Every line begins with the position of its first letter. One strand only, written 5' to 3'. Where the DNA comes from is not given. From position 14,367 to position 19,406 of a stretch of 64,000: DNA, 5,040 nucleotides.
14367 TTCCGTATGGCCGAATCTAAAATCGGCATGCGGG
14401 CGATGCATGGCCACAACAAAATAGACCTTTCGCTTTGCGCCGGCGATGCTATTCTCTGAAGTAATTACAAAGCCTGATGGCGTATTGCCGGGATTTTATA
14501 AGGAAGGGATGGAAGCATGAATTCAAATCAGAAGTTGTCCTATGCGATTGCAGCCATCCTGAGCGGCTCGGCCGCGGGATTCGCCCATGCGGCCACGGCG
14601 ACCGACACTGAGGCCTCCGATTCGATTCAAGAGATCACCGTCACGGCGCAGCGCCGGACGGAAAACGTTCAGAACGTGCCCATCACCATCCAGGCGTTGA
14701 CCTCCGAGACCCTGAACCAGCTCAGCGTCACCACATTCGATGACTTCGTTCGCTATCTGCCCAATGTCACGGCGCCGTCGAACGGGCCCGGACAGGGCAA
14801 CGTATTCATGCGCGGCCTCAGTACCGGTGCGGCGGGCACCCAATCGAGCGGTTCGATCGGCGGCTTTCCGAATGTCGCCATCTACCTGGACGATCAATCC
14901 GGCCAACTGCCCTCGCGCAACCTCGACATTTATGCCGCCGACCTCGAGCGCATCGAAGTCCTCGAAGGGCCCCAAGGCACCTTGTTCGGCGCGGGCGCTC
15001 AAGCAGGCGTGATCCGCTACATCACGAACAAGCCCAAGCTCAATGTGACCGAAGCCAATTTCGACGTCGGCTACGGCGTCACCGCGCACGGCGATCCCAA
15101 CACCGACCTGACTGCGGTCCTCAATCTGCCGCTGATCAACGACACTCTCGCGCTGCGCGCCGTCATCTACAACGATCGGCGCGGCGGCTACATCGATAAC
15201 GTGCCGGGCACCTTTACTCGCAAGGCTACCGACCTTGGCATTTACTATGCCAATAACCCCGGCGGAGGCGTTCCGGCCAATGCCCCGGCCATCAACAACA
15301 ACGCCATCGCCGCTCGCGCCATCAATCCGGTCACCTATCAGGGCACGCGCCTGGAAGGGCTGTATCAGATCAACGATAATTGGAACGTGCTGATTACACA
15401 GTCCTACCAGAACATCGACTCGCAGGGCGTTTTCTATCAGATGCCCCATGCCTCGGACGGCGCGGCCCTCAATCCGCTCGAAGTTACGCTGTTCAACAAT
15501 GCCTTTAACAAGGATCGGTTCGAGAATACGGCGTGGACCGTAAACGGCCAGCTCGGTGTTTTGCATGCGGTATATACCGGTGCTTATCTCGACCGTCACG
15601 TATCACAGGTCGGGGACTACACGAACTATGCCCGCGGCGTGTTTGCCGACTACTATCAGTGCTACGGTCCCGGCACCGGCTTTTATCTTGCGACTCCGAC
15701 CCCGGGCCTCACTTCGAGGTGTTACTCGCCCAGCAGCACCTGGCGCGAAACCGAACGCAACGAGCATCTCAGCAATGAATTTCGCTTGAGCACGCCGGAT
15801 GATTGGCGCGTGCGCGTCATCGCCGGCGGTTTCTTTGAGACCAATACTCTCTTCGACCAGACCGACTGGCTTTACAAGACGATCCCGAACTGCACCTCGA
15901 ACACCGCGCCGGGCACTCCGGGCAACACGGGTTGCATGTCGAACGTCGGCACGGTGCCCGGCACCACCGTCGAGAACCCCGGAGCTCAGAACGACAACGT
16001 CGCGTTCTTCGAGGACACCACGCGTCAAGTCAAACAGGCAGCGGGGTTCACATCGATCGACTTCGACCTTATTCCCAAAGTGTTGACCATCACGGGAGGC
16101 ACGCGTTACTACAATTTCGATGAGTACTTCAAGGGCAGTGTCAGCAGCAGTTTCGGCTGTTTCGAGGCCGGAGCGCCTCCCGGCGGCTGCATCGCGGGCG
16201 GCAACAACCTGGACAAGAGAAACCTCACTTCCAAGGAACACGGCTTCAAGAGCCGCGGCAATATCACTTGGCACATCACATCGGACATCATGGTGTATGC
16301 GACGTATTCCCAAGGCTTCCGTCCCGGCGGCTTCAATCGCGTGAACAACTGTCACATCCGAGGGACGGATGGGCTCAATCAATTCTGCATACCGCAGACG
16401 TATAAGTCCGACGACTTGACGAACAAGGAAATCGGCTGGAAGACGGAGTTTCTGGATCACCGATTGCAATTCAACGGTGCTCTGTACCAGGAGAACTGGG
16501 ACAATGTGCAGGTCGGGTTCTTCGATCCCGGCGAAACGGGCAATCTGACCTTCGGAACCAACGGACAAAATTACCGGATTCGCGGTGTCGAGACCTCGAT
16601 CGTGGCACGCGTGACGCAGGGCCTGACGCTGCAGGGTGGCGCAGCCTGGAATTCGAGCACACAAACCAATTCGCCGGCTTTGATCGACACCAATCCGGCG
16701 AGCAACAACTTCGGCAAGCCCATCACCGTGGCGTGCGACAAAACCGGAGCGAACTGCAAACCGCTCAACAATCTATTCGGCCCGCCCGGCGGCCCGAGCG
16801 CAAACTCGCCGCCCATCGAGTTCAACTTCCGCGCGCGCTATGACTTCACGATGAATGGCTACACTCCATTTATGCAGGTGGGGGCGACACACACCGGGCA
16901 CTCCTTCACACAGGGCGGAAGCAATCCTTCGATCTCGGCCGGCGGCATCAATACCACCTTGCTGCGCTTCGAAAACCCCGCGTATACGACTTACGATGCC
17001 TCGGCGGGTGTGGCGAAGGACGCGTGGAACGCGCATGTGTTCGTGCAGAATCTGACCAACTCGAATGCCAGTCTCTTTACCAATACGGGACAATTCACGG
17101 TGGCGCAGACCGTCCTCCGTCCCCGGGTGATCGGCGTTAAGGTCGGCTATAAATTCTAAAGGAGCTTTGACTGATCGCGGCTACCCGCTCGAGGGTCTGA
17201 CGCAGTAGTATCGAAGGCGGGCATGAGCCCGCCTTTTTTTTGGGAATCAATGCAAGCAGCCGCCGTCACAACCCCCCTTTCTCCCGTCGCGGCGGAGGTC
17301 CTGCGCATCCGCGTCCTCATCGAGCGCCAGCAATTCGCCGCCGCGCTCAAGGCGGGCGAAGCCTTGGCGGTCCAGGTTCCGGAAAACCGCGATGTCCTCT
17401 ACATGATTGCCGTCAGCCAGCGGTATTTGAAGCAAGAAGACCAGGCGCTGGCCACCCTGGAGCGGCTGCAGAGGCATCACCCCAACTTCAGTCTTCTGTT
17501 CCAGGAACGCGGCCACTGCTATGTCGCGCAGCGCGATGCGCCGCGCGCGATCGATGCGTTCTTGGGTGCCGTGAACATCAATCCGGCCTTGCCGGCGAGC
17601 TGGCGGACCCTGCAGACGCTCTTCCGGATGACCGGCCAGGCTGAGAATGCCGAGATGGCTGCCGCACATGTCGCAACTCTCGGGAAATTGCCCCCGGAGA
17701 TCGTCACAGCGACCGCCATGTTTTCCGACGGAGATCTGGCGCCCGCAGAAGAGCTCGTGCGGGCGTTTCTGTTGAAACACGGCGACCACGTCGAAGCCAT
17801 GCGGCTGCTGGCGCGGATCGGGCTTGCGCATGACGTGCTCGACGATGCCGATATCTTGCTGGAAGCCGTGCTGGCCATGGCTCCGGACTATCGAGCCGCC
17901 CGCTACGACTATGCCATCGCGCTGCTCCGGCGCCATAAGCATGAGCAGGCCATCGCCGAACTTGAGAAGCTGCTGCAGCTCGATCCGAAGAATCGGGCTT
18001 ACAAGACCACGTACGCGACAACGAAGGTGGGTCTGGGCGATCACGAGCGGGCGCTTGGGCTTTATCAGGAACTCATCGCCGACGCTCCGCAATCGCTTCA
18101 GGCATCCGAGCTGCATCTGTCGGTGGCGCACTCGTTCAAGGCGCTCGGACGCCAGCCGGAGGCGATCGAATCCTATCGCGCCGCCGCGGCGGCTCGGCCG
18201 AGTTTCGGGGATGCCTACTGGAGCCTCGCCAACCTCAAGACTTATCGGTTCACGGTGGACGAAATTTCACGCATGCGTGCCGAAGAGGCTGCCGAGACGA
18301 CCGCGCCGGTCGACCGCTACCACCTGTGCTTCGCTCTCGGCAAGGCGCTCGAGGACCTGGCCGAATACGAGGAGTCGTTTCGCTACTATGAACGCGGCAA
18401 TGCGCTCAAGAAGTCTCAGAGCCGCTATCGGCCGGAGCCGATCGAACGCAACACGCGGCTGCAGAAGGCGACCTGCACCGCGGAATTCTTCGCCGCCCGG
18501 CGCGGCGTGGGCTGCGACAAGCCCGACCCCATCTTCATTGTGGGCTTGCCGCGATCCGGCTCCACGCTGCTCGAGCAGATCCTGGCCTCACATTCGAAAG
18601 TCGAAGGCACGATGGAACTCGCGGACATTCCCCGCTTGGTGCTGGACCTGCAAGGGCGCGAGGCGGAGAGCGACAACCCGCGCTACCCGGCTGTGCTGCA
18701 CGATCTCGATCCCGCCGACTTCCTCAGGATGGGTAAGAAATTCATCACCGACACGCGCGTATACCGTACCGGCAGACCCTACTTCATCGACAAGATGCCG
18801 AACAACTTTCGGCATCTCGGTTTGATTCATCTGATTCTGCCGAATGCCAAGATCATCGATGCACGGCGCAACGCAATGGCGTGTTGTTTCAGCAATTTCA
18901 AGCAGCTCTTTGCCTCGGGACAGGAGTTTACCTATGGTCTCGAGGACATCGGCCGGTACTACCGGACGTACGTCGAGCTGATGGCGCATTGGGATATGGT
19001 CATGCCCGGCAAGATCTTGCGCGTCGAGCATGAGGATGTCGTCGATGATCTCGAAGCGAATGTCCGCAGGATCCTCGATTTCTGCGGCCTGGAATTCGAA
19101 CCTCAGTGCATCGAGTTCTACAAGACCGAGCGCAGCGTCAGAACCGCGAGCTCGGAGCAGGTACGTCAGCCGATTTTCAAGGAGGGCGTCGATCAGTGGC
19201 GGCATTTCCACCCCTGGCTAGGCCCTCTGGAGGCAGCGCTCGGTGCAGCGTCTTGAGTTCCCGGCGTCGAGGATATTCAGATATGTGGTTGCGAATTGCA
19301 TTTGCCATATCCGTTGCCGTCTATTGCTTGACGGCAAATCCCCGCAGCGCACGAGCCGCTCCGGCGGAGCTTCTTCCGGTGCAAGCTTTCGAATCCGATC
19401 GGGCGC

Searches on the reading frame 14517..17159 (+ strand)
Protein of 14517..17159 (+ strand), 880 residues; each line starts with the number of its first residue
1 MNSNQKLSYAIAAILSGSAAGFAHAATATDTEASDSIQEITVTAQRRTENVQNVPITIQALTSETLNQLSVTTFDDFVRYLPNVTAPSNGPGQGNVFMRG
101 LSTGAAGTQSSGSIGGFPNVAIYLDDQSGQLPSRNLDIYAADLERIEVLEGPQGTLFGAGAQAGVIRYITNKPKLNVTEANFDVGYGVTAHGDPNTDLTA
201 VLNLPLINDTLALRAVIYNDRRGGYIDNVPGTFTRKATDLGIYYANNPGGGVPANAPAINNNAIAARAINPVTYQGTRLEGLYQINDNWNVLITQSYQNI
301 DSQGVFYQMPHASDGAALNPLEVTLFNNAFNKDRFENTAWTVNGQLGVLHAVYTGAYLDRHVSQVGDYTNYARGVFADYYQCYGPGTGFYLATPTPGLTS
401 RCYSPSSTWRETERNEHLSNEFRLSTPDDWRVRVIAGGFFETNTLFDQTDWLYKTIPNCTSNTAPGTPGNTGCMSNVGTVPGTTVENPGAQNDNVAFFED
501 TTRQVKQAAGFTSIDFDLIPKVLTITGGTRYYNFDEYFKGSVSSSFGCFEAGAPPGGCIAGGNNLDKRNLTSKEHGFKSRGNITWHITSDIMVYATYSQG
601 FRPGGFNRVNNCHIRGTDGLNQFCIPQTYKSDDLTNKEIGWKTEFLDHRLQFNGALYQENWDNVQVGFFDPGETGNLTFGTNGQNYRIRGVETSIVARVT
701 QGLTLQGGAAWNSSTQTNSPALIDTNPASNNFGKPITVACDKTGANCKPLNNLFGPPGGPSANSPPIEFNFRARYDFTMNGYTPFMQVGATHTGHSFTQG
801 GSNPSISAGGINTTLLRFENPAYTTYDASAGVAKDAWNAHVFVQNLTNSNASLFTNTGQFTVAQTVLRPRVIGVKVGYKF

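Call 4: search_protein_families(library=pfam, proteins=[window:14517-17159:+])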
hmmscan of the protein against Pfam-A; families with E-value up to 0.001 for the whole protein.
window:14517-17159:+ (880 aa): 2 families
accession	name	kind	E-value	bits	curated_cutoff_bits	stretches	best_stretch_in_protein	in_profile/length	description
PF00593.30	TonB_dep_Rec_b-barrel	-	4.3e-24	86.6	27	1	414-846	61-436/436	TonB dependent receptor-like, beta-barrel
PF07715.20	Plug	-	5.6e-16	59.4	23.9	1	51-165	2-107/107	TonB-dependent Receptor Plug Domain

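Call 44: search_protein_families(library=ncbifam, proteins=[window:14517-17159:+], max_evalue=0.001)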
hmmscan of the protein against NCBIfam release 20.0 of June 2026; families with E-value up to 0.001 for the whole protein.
window:14517-17159:+ (880 aa): 18 families
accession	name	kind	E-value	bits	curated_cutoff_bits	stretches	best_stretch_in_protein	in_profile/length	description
TIGR01783.1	TonB-siderophor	subfamily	8.6e-31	107.2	223.5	2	571-717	402-531/649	TonB-dependent siderophore receptor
TIGR01785.1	TonB-hemin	subfamily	2.9e-22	78.9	316.85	2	38-176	2-134/677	TonB-dependent heme/hemoglobin receptor family protein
TIGR01786.1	TonB-hemlactrns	subfamily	1.2e-19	70.2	323.75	1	38-727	1-594/719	TonB-dependent hemoglobin/transferrin/lactoferrin family receptor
NF053590.1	TonB_dep_TOL0244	equivalog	9.3e-14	50.9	645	1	37-173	10-142/604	TOL_0244 family TonB-dependent receptor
NF007478.2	PRK10064.1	equivalog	1.2e-09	37.1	745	1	11-193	8-179/663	catecholate siderophore receptor CirA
NF010010.0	PRK13483.1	equivalog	6.5e-09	34.3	927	1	19-176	14-168/660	ligand-gated channel protein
TIGR01779.1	TonB-B12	equivalog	1.6e-08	33.6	599.7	1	24-189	15-171/614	TonB-dependent vitamin B12 receptor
NF010011.0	PRK13484.1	equivalog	5.3e-08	31.6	1197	1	28-214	20-204/682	IreA family TonB-dependent siderophore receptor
NF007926.1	PRK10641.1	equivalog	2.4e-07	29.7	836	1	25-191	19-171/617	TonB-dependent vitamin B12 receptor BtuB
NF007465.0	PRK10044.1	equivalog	5.3e-07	28.2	803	1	41-185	66-202/726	ferrichrome porin FhuA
NF010651.0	PRK14050.1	equivalog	9.4e-07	27.3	884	1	38-175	63-190/730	TonB-dependent siderophore receptor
NF010038.0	PRK13513.1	equivalog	5.1e-06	25.3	942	1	19-174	17-168/659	ligand-gated channel protein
NF010051.0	PRK13528.1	subfamily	4.1e-05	22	583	1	138-179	139-180/727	FepA family TonB-dependent siderophore receptor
NF050067.1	TonBEntbctnRecCfrA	equivalog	7.5e-05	21.2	1200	1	33-173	22-160/698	TonB-dependent ferric enterobactin receptor CfrA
NF049945.1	TonB_dep_FCYXU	equivalog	8.9e-05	21.3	825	1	2-178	2-174/697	TonB-dependent receptor, FCYXU motif-type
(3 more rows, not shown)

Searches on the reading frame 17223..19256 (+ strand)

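Call 4: search_protein_families(library=pfam, proteins=[window:17223-19256:+])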
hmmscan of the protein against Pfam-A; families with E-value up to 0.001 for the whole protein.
window:17223-19256:+ (677 aa): 14 families
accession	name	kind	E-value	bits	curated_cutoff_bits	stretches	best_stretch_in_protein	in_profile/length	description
PF13469.12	Sulfotransfer_3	-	1e-50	173.4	27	1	436-627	1-216/216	Sulfotransferase family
PF13428.12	TPR_14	-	9.9e-17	60.2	23.5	0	225-265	2-42/44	Tetratricopeptide repeat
PF14559.12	TPR_19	-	3.1e-13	50.3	25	2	212-264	13-65/68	Tetratricopeptide repeat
PF13174.12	TPR_6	-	5.8e-13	49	26.3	1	57-88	1-32/33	Tetratricopeptide repeat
PF13432.12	TPR_16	-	1e-12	48.7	32.7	1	212-257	19-64/65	Tetratricopeptide repeat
PF07719.23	TPR_2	-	4.1e-12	45.7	27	0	227-257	4-34/34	Tetratricopeptide repeat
PF00685.33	Sulfotransfer_1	-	1.7e-11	44.5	22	1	434-645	1-203/255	Sulfotransferase domain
PF13414.12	TPR_11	-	1.7e-09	37.7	26.8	1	304-338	3-37/42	TPR repeat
PF13181.12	TPR_8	-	3.4e-09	36.6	25.7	0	367-394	2-29/34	Tetratricopeptide repeat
PF23914.1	TPR_CcmH_CycH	-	6.4e-09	36.3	42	1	179-289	39-152/158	Cytochrome c-type biogenesis protein H TPR domain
PF00515.34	TPR_1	-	2.9e-07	30.4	27.8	0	231-257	8-34/34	Tetratricopeptide repeat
PF12895.13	ANAPC3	-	1.1e-06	29.2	27.2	0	206-283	5-81/82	Anaphase-promoting complex, cyclosome, subunit 3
PF13176.12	TPR_7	-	0.00045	20.6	27.9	0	369-391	2-24/36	Tetratricopeptide repeat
PF14853.12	Fis1_TPR_C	-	0.00085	19.9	25.3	0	269-298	12-41/53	Fis1 C-terminal tetratricopeptide repeat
